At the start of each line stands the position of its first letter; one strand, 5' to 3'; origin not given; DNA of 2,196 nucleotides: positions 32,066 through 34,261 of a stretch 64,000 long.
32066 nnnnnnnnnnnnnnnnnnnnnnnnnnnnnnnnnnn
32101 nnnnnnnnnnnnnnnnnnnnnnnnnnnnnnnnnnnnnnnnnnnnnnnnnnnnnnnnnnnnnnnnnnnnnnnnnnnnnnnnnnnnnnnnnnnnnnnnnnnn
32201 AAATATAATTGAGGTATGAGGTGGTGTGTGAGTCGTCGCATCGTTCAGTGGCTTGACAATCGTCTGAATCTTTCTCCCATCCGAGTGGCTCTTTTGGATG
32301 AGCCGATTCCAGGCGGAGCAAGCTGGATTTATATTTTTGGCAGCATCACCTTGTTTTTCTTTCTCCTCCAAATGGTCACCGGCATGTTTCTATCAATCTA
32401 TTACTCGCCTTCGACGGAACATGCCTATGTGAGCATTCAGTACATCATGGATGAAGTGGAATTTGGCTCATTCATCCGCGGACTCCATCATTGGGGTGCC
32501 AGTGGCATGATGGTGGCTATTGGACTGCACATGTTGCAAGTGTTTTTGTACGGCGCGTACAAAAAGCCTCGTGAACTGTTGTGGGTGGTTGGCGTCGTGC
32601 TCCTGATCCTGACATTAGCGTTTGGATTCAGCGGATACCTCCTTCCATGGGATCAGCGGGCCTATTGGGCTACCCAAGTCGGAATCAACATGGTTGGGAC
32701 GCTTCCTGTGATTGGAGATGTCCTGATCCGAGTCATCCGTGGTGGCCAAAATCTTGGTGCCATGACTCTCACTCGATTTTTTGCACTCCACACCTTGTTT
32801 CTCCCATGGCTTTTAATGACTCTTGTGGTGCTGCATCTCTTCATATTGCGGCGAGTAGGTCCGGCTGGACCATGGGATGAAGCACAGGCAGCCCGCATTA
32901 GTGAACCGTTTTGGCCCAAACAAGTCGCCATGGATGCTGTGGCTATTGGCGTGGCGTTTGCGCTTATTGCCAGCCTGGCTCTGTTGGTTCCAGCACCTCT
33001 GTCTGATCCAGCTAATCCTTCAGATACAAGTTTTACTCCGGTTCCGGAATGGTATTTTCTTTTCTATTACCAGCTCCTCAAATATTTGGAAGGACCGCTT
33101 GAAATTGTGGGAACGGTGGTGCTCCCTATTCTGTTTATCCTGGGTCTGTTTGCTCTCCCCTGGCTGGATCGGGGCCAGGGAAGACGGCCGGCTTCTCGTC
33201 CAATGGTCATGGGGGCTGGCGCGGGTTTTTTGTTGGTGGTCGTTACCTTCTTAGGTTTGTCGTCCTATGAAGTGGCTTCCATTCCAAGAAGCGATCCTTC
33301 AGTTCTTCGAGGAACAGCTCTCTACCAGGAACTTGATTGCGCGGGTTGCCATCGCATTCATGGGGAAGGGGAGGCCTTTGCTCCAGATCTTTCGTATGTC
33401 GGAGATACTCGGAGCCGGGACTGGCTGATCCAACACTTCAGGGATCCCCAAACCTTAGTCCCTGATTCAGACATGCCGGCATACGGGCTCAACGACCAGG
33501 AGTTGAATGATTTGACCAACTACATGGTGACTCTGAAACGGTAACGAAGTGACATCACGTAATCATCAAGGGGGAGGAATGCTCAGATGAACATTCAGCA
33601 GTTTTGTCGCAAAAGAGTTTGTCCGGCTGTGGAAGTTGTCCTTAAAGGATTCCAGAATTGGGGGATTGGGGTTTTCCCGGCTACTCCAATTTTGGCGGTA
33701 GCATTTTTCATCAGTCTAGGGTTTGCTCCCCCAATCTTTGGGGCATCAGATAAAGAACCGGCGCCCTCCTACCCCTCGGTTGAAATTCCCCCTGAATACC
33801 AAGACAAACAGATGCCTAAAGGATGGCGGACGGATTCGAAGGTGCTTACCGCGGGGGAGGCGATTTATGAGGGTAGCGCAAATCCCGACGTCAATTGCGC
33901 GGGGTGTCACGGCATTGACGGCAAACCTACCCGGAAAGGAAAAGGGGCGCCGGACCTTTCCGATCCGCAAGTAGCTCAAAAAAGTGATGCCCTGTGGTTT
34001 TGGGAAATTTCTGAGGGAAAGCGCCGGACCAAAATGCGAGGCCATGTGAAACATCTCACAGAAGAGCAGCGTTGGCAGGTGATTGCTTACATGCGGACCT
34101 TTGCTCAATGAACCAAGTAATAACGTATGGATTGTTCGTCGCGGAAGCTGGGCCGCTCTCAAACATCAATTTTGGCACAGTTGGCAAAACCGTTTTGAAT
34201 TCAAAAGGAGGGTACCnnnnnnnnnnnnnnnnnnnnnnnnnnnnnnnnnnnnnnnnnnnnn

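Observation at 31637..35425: Rieske / cytochrome b-c fusion / cytochrome c / Cyc2-like module: candidate extracellular Fe(II) or Mn(II) oxidation route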

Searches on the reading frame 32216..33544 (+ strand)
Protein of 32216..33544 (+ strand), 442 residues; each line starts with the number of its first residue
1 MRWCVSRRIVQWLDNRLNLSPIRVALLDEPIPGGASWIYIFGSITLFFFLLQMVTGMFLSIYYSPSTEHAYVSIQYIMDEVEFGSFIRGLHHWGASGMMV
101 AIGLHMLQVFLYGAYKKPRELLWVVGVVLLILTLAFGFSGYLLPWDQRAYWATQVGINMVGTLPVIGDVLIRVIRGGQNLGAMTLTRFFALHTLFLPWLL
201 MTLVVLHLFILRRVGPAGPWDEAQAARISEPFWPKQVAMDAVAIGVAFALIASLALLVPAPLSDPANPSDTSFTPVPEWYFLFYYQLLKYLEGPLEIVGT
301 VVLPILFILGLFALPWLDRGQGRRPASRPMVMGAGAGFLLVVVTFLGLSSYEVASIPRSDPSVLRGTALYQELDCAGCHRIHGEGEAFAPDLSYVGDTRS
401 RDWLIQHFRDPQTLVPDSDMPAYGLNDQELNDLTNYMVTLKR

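Call 3: search_protein_families(library=pfam, proteins=[window:32216-33544:+], max_evalue=0.01)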
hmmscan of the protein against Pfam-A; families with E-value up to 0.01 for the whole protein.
window:32216-33544:+ (442 aa): 8 families
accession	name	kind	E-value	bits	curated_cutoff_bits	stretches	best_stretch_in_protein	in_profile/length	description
PF00033.24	Cytochrome_B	-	7.2e-57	192.7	27.2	1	28-214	3-188/189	Cytochrome b/b6/petB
PF13631.11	Cytochrom_B_N_2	-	3.3e-45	154.5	27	1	98-265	3-169/169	Cytochrome b(N-terminal)/b6/petB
PF00032.22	Cytochrom_B_C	-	8.6e-12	45.6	20.7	1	265-348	1-78/102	Cytochrome b(C-terminal)/b6/petD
PF00034.26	Cytochrom_C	-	2.3e-11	45.3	21.3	1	365-441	3-90/90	Cytochrome c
PF02433.20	FixO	-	2.1e-08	34.4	29.6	1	389-431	103-145/219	Cytochrome C oxidase, mono-heme subunit/FixO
PF13442.11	Cytochrome_CBB3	-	5.3e-08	33.5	27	1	363-437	3-68/68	Cytochrome C oxidase, cbb3-type, subunit III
PF14358.11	DUF4405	-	5.3e-05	24.1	26.7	1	44-106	5-62/66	Domain of unknown function (DUF4405)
PF01292.26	Ni_hydr_CYTB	-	0.00082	19.6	30.1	1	28-118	90-171/179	Prokaryotic cytochrome b561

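Call 4: search_protein_families(library=ncbifam, proteins=[window:32216-33544:+], max_evalue=0.01)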
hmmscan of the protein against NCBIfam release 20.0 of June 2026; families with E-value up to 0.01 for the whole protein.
window:32216-33544:+ (442 aa): 14 families
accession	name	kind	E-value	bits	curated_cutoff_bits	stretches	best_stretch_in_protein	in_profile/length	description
NF002990.0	PRK03735.1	subfamily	3.2e-74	249.5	325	1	7-219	3-222/223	cytochrome b6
NF040969.1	cytb_ExtP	equivalog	1.3e-66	224.4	290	1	36-215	22-201/205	selenite/tellurite reduction operon b-type cytochrome ExtP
NF050120.1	bc1_QcrB_actin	exception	1.5e-39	136.2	500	1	12-292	1-301/458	cytochrome bc1 complex cytochrome b subunit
NF041076.1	cyt_b_SoxC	equivalog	1.3e-34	120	740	2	41-215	30-199/542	proton pump complex cytochrome B SoxC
TIGR01156.1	cytb6_f_IV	equivalog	4.1e-10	39.7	127.05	1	229-348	28-145/160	cytochrome b6-f complex subunit IV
NF011054.0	PRK14486.1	equivalog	7.9e-10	38.7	447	1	389-428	104-143/294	putative bifunctional cbb3-type cytochrome c oxidase subunit II/cytochrome c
NF011055.0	PRK14487.1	subfamily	1.4e-09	37.7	218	1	389-432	109-152/212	cbb3-type cytochrome c oxidase subunit II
TIGR00781.1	ccoO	equivalog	2.1e-08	34.1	200.65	1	389-432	103-146/232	cytochrome-c oxidase, cbb3-type subunit II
TIGR02603.1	CxxCH_TIGR02603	domain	9.2e-08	32.2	68.15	1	364-415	4-54/134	putative heme-binding domain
TIGR04485.1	thiosulf_SoxX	equivalog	3.3e-07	30.9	61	1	374-440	4-78/78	sulfur oxidation c-type cytochrome SoxX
NF011053.0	PRK14485.1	subfamily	1.3e-05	23.7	1080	1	388-426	591-629/716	putative bifunctional cbb3-type cytochrome c oxidase subunit I/II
NF040971.1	cytc_ExtS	equivalog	1.8e-05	24.1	100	1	355-438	71-148/262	selenite/tellurite reduction operon c-type cytochrome lipoprotein ExtS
NF040970.1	memb_ExtQ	equivalog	5.1e-05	23.5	150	1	242-322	14-88/134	selenite/tellurite reduction operon b-type cytochrome membrane protein ExtQ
NF050122.1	bc1_QcrC_actin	exception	0.0094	15.3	200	0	352-411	30-87/253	cytochrome bc1 complex diheme cytochrome c subunit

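Call 54: search_solved_structures(query=window:32216-33544:+, max_evalue=1e-10)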
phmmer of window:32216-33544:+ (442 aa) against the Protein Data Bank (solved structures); distinct sequences matched with E-value up to 1e-10: 53.
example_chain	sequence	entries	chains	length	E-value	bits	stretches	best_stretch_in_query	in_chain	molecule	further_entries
7r0w_I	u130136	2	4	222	3.2e-61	210.8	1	7-219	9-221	Cytochrome b6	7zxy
2zt9_A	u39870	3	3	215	2.4e-57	198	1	9-219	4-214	Cytochrome b6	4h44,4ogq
1vf5_A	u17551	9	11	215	3.7e-57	197.4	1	9-219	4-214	CYTOCHROME B6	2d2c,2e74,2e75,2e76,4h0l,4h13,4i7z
6rqf_I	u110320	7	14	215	1.3e-56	195.6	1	8-219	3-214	Cytochrome b6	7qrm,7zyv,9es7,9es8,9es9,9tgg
1q90_B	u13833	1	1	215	3e-54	187.8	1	8-219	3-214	Cytochrome b6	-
8smr_I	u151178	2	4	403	1.3e-52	182.4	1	11-324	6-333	Cytochrome b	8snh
9h8t_J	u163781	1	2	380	8e-50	173.2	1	22-364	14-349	Cytochrome b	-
7jrg_C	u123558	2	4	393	9.4e-48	166.4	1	22-334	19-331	COB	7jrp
8e73_C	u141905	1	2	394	9.5e-48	166.4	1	22-334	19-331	COB (cyt b)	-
6nin_A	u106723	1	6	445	1.1e-47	166.2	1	9-298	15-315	Cytochrome b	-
2qjp_A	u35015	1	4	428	1.1e-47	166.1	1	9-298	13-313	Cytochrome b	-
5kkz_A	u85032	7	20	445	1.3e-47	165.9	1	9-298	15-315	Cytochrome b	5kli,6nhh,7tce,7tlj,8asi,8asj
2qjk_A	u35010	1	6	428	1.7e-47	165.5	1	9-298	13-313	Cytochrome b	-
2fyn_A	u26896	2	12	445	2.1e-47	165.3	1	9-298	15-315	Cytochrome b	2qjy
8bel_C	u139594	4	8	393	5.6e-47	163.8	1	21-335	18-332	Cytochrome b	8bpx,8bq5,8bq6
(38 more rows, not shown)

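Call 58: find_homologous_proteins(query=window:32216-33544:+, max_evalue=1e-30)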
Query window:32216-33544:+ (442 aa): 6353 proteins with E <= 1e-30 among 8000 candidates; the best 120 are listed.
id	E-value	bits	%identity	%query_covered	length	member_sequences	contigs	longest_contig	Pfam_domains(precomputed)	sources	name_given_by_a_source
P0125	5.5e-283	957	96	99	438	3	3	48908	PF00033.25,PF00032.23,PF02433.21,PF13442.12,PF13631.12,PF00034.27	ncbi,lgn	-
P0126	3.4e-275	931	93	99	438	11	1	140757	PF00033.25,PF00032.23,PF02433.21,PF13442.12,PF13631.12,PF00034.27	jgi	jgi:ubiquinol-cytochrome c reductase cytochrome b subunit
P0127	5.3e-262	888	86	98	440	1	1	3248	PF00033.25,PF00032.23,PF02433.21,PF13442.12,PF13631.12,PF00034.27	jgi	jgi:ubiquinol-cytochrome c reductase cytochrome b subunit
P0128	1.6e-261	886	86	99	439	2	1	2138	PF00033.25,PF00032.23,PF02433.21,PF13442.12,PF13631.12,PF00034.27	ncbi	-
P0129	2.9e-260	882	85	98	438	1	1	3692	PF00033.25,PF00032.23,PF02433.21,PF13442.12,PF13631.12,PF00034.27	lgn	-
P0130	2.9e-260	882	86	98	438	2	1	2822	PF00033.25,PF00032.23,PF02433.21,PF13442.12,PF13631.12,PF00034.27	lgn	-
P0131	7.7e-260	880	85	98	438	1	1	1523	PF00033.25,PF00032.23,PF02433.21,PF13442.12,PF13631.12,PF00034.27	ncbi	-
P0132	6.3e-258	874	85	98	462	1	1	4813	PF00033.25,PF00032.23,PF02433.21,PF13442.12,PF13631.12,PF00034.27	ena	-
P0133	1.4e-257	873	83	99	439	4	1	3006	PF00033.25,PF00032.23,PF02433.21,PF13442.12,PF13631.12,PF00034.27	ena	-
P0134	1.4e-257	873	85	98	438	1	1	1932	PF00033.25,PF00032.23,PF02433.21,PF13442.12,PF13631.12,PF00034.27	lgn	-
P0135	1.1e-256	870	84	98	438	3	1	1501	PF00033.25,PF00032.23,PF02433.21,PF13442.12,PF13631.12,PF00034.27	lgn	-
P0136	1.6e-255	866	84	98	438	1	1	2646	PF00033.25,PF00032.23,PF02433.21,PF13442.12,PF13631.12,PF00034.27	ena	-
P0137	3.9e-255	865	83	98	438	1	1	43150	PF00033.25,PF00032.23,PF02433.21,PF13442.12,PF13631.12,PF00034.27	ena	-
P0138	4.1e-250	848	83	99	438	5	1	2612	PF00033.25,PF00032.23,PF02433.21,PF13631.12,PF00034.27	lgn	-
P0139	9.9e-247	837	82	99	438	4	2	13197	PF00033.25,PF00032.23,PF02433.21,PF13442.12,PF13631.12,PF00034.27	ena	-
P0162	8.9e-204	696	70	98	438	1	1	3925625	PF00033.25,PF00032.23,PF02433.21,PF13442.12,PF13631.12,PF00034.27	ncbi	ncbi:cytochrome b N-terminal domain-containing protein [Nitrospira sp. Kam-Ns4a]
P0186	4.3e-193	660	65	99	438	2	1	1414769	PF00033.25,PF00032.23,PF02433.21,PF13442.12,PF13631.12,PF00034.27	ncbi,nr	ncbi:MAG: cytochrome b N-terminal domain-containing protein [Candidatus Manganitrophus sp. SA1]|nr:c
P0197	4.8e-192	657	66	98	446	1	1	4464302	PF00033.25,PF00032.23,PF02433.21,PF13442.12,PF13631.12,PF00034.27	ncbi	ncbi:cytochrome b N-terminal domain-containing protein [Candidatus Nitrospira bockiana]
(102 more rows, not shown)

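Call 59: find_encoding_contigs(protein=P0186, flank=6000, max_places=1)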
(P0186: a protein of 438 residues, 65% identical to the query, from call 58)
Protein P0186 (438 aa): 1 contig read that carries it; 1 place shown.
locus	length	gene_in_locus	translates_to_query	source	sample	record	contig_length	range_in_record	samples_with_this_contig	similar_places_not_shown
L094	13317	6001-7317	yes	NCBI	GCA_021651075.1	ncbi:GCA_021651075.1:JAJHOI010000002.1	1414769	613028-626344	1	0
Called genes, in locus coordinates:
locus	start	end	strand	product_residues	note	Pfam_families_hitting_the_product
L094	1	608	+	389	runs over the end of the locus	PF00989:PAS, PF13188:PAS_8, PF08448:PAS_4, PF13426:PAS_9, PF00512:HisKA, PF02518:HATPase_c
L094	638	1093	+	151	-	PF00072:Response_reg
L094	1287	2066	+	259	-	-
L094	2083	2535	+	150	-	PF00582:Usp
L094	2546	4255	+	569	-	PF03109:ABC1, PF27536:UbiB_helical (weak)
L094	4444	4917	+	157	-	PF00582:Usp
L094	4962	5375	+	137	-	PF00571:CBS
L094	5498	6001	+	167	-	PF00355:Rieske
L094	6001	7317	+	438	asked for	PF00033:Cytochrome_B, PF13631:Cytochrom_B_N_2, PF00032:Cytochrom_B_C, PF13442:Cytochrome_CBB3, PF00034:Cytochrom_C, PF02433:FixO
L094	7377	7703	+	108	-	PF00034:Cytochrom_C, PF13442:Cytochrome_CBB3, PF02433:FixO (weak)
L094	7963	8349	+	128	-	PF00515:TPR_1 (faint), PF07719:TPR_2 (faint)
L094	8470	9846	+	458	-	PF08448:PAS_4, PF00158:Sigma54_activat, PF14532:Sigma54_activ_2, PF07724:AAA_2 (weak), PF07728:AAA_5 (weak), PF00004:AAA (weak), PF25601:AAA_lid_14, PF02954:HTH_8, +1 more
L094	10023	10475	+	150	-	PF09980:DUF2214 (weak), PF13664:DUF4149, PF05425:CopD (weak)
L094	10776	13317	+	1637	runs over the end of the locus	PF07731:Cu-oxidase_2 (faint), PF07732:Cu-oxidase_3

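Call 60: find_encoding_contigs(protein=P0197, flank=6000, max_places=1)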
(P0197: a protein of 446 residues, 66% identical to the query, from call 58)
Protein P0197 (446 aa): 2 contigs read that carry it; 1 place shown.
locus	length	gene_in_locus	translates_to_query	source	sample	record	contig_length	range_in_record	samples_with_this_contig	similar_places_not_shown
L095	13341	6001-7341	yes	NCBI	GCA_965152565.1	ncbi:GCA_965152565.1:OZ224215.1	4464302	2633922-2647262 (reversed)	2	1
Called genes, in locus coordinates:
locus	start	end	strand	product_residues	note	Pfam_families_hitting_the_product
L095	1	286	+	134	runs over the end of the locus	PF00072:Response_reg (weak)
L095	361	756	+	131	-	PF00072:Response_reg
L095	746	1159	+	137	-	-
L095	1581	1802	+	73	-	PF11127:YgaP-like_TM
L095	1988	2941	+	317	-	PF05598:DUF772, PF01609:DDE_Tnp_1, PF13612:DDE_Tnp_1_3 (weak), PF13359:DDE_Tnp_4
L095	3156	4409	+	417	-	PF07992:Pyr_redox_2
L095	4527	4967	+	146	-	PF00571:CBS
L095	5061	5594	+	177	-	PF00355:Rieske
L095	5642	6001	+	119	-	PF11563:Protoglobin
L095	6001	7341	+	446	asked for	PF00033:Cytochrome_B, PF13631:Cytochrom_B_N_2, PF00032:Cytochrom_B_C, PF00034:Cytochrom_C, PF13442:Cytochrome_CBB3 (weak), PF02433:FixO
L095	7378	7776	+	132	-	PF02656:DUF202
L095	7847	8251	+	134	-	PF02566:OsmC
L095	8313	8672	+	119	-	PF02635:DsrE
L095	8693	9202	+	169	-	PF13442:Cytochrome_CBB3, PF00034:Cytochrom_C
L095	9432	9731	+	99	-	PF12732:YtxH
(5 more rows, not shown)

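Call 61: find_encoding_contigs(protein=P0162, flank=6000, max_places=1)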
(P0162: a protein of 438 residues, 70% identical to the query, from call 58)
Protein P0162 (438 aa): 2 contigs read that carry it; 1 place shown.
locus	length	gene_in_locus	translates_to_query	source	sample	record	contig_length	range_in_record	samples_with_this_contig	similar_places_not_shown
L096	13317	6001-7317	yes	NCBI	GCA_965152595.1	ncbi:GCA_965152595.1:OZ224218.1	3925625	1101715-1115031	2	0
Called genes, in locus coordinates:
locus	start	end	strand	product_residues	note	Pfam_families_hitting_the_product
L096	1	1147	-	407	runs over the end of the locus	PF01941:AdoMet_Synthase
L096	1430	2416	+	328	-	PF01558:POR, PF12797:Fer4_2 (faint), PF13237:Fer4_10 (weak), PF00037:Fer4 (faint), PF12837:Fer4_6 (faint), PF14697:Fer4_21 (weak)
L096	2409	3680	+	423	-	PF01855:POR_N, PF17147:PFOR_II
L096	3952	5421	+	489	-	PF09699:Paired_CXXCH_1 (faint), PF13435:Cytochrome_C554 (faint), PF14522:Cytochrome_C7 (faint), PF14537:Cytochrom_c3_2 (faint), PF13447:Multi-haem_cyto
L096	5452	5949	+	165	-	PF00355:Rieske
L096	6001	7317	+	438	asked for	PF00033:Cytochrome_B, PF13631:Cytochrom_B_N_2, PF00032:Cytochrom_B_C, PF00034:Cytochrom_C, PF13442:Cytochrome_CBB3, PF02433:FixO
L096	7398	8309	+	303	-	PF02775:TPP_enzyme_C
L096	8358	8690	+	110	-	PF02433:FixO (faint), PF13442:Cytochrome_CBB3, PF00034:Cytochrom_C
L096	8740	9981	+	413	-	-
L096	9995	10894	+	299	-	PF09851:SHOCT (weak)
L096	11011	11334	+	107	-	-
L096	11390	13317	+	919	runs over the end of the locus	PF00690:Cation_ATPase_N, PF00122:E1-E2_ATPase, PF00702:Hydrolase, PF13246:Cation_ATPase, PF08282:Hydrolase_3 (faint), PF00689:Cation_ATPase_C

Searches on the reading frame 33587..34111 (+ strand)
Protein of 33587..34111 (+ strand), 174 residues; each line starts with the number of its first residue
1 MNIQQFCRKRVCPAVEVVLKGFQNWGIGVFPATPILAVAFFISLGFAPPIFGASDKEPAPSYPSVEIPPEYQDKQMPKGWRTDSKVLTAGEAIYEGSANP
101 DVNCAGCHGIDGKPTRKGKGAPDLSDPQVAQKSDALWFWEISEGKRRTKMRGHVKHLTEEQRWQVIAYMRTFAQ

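Call 3: search_protein_families(library=pfam, proteins=[window:33587-34111:+], max_evalue=0.01)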
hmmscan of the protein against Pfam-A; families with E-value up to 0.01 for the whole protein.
window:33587-34111:+ (174 aa): 2 families
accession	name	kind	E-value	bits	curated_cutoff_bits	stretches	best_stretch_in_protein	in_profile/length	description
PF00034.26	Cytochrom_C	-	2.1e-10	42.2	21.3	1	90-171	4-88/90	Cytochrome c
PF13442.11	Cytochrome_CBB3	-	1.8e-08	35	27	1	88-169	4-68/68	Cytochrome C oxidase, cbb3-type, subunit III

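Call 4: search_protein_families(library=ncbifam, proteins=[window:33587-34111:+], max_evalue=0.01)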
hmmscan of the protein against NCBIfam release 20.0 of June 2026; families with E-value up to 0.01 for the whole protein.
window:33587-34111:+ (174 aa): 7 families
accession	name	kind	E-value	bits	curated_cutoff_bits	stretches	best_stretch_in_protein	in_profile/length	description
NF011054.0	PRK14486.1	equivalog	4e-08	33.1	447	1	88-171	210-289/294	putative bifunctional cbb3-type cytochrome c oxidase subunit II/cytochrome c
TIGR04494.1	c550_PedF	equivalog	1.3e-07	31.6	122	1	77-172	34-130/133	cytochrome c-550 PedF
TIGR00782.1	ccoP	equivalog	8.3e-05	22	179.95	1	80-171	196-280/285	cytochrome-c oxidase, cbb3-type subunit III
TIGR03872.1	cytochrome_MoxG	equivalog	0.0012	18.9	147.8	1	83-172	40-121/133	cytochrome c(L), periplasmic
TIGR04485.1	thiosulf_SoxX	equivalog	0.002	18.8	61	1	103-170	4-76/78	sulfur oxidation c-type cytochrome SoxX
NF050122.1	bc1_QcrC_actin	exception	0.0032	16.8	200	1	92-171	135-210/253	cytochrome bc1 complex diheme cytochrome c subunit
NF040606.1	CytoC_perox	subfamily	0.0091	15.2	150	0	153-171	506-524/524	di-heme-cytochrome C peroxidase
